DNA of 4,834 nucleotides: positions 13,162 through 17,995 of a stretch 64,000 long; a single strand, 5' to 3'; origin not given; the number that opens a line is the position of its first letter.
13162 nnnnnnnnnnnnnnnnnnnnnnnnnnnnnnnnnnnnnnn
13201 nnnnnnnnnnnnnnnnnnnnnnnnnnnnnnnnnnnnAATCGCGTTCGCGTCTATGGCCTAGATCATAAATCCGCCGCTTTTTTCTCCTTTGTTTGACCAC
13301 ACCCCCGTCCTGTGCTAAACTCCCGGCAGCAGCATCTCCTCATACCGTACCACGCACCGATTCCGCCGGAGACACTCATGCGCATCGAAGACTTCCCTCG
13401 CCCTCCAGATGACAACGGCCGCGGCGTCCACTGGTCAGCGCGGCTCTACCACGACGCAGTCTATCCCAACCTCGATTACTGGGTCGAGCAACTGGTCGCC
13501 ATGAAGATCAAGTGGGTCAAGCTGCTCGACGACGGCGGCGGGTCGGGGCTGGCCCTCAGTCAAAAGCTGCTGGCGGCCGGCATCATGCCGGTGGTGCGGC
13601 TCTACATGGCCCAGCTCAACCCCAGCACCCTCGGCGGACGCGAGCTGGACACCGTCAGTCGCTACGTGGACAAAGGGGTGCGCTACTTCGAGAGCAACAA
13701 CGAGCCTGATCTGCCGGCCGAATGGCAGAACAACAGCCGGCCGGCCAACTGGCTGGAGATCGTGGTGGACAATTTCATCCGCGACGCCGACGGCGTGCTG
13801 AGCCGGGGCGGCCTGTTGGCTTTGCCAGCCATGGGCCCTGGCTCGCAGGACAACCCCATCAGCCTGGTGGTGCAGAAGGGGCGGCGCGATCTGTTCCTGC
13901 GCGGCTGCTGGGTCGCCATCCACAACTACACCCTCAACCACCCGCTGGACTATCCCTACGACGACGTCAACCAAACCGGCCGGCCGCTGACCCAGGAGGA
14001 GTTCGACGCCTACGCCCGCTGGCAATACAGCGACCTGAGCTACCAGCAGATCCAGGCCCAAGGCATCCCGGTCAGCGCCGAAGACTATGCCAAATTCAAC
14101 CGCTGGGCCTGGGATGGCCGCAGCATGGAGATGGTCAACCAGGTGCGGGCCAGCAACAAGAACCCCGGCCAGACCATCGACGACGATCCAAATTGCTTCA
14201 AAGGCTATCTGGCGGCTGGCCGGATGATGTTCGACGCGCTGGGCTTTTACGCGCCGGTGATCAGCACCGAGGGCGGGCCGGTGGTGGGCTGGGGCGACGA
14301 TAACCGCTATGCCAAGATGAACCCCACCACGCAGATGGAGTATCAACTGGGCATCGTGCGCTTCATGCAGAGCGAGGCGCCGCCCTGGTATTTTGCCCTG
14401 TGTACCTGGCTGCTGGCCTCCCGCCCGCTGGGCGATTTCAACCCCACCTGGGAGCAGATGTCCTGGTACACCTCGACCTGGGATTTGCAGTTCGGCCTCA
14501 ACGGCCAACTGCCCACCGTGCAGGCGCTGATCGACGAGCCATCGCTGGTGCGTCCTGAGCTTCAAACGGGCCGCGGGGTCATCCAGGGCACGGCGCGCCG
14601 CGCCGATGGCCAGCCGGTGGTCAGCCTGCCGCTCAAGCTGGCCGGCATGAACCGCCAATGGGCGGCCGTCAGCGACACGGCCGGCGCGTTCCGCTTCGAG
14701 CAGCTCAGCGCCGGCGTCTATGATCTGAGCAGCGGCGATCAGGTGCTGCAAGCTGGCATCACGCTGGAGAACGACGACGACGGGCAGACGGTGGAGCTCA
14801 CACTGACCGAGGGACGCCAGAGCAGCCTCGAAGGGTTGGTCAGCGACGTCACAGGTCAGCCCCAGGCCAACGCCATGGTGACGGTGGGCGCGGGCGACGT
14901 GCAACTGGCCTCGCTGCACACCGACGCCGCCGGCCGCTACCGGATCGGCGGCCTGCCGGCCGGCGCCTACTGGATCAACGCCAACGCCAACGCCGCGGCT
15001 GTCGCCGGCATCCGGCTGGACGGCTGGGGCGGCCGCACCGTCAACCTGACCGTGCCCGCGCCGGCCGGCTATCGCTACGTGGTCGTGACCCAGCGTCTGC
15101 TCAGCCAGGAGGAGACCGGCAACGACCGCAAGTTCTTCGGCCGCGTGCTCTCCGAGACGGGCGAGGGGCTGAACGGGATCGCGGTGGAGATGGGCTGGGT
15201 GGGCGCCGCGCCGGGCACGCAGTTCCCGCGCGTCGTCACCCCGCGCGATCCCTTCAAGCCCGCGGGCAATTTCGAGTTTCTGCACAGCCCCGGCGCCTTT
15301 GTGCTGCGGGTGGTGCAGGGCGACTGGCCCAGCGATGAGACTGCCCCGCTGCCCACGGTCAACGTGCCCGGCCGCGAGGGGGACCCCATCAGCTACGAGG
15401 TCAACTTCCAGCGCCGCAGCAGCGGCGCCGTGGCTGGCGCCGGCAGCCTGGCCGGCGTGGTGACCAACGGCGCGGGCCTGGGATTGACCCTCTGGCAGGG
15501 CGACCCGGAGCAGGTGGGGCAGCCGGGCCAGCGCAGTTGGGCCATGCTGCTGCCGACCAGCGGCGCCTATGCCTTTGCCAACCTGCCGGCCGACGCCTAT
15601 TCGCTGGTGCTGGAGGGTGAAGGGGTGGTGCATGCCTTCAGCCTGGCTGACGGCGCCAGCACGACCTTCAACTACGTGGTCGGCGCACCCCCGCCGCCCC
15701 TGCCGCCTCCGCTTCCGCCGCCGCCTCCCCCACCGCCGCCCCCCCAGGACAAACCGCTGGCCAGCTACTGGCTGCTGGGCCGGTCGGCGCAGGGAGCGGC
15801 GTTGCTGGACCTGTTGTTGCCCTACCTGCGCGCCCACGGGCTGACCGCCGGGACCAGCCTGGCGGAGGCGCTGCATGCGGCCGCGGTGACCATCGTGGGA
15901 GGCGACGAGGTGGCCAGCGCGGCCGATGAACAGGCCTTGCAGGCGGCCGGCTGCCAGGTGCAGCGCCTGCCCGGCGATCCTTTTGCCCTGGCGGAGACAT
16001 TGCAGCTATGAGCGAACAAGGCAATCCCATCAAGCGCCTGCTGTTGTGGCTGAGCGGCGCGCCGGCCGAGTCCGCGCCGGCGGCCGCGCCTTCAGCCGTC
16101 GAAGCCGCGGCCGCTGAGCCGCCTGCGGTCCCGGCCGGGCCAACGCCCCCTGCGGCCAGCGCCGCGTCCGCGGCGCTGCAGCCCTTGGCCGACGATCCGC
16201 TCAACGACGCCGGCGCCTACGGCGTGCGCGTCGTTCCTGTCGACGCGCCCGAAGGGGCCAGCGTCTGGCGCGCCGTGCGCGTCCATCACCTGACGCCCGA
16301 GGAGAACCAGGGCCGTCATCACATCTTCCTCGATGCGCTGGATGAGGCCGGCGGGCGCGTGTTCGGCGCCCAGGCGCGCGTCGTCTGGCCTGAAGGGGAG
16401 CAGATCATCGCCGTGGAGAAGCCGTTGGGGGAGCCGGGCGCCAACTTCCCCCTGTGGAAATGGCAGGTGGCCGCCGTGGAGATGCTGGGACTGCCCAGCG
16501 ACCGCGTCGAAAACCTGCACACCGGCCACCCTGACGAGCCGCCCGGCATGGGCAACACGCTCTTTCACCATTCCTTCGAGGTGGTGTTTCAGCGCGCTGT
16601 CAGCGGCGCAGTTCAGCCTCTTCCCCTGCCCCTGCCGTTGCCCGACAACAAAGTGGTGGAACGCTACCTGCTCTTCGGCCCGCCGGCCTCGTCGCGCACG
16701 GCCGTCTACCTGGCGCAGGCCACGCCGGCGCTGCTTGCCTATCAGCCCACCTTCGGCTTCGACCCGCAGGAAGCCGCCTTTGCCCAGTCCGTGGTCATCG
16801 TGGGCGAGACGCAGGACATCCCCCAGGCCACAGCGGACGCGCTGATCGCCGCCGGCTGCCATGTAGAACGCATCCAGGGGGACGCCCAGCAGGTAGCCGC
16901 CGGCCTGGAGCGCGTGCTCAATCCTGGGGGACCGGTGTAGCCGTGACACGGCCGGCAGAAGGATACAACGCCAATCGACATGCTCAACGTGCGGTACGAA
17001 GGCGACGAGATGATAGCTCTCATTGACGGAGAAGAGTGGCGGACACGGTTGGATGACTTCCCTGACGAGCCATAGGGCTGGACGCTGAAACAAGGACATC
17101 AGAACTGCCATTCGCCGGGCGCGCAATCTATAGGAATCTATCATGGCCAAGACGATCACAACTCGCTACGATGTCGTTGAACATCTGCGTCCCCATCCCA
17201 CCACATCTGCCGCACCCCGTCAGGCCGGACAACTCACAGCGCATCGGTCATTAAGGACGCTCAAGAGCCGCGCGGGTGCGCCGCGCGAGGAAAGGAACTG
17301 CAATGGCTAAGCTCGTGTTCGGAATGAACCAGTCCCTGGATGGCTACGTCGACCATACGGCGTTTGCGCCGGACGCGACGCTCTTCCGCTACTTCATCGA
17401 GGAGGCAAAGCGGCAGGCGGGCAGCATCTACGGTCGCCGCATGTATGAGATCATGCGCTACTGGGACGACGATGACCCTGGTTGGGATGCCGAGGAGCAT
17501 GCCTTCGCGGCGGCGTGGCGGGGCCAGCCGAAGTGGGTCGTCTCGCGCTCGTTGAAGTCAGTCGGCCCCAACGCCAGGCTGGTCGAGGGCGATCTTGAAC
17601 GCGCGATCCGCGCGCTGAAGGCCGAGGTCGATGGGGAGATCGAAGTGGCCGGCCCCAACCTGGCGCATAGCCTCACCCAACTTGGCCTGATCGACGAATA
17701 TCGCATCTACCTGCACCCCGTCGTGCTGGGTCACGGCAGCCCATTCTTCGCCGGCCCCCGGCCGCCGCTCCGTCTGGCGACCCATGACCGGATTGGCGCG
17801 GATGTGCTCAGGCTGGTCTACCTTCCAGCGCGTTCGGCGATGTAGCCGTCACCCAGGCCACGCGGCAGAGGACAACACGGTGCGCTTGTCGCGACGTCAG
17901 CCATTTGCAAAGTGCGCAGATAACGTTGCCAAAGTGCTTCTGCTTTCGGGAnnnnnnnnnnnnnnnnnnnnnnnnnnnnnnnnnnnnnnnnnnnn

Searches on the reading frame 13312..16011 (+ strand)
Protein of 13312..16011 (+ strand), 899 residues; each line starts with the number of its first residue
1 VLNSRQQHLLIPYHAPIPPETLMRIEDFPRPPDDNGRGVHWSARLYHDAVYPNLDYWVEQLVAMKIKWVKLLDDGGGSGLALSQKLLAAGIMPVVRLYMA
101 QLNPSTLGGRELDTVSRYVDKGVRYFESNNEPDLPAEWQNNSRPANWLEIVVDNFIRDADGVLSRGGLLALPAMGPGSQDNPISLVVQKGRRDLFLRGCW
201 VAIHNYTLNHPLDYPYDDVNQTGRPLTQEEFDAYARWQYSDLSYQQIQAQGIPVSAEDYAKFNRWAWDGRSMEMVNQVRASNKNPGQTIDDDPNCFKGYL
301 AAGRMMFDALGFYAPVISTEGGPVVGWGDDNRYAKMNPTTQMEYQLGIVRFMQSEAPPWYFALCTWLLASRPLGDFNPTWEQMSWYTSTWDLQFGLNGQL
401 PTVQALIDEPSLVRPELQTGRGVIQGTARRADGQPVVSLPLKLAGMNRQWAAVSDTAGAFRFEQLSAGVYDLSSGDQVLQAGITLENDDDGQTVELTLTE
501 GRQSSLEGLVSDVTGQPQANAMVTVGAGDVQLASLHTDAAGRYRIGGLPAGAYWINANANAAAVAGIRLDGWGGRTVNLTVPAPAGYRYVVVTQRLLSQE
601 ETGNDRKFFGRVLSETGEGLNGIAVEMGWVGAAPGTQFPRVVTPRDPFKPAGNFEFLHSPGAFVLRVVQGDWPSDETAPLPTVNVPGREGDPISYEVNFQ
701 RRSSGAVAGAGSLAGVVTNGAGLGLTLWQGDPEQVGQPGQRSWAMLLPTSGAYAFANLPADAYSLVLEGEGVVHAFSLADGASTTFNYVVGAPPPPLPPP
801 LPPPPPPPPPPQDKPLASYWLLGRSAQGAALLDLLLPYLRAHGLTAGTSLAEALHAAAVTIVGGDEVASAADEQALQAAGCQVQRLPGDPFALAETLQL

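Call 40: search_protein_families(library=pfam, proteins=[window:13312-16011:+], max_evalue=0.00001)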
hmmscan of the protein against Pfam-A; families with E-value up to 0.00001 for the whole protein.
window:13312-16011:+ (899 aa): 1 family
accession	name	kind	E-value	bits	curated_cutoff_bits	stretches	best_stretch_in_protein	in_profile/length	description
PF13620.12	CarboxypepD_reg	-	1.3e-19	70.8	32.3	1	505-561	1-58/82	Carboxypeptidase regulatory-like domain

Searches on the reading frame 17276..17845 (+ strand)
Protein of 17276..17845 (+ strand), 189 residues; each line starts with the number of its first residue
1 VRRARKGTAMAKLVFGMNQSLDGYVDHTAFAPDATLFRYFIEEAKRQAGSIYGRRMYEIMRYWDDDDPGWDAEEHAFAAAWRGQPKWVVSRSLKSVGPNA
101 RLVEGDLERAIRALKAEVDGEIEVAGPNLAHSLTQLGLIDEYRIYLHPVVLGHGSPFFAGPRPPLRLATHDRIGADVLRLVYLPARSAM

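Call 68: search_protein_families(library=pfam, proteins=[window:17276-17845:+], max_evalue=0.01)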
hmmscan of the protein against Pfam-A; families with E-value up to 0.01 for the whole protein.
window:17276-17845:+ (189 aa): 1 family
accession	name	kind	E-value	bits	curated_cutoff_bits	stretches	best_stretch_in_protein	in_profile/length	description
PF01872.23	RibD_C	-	1.7e-12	48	24.1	1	12-178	2-196/197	RibD C-terminal domain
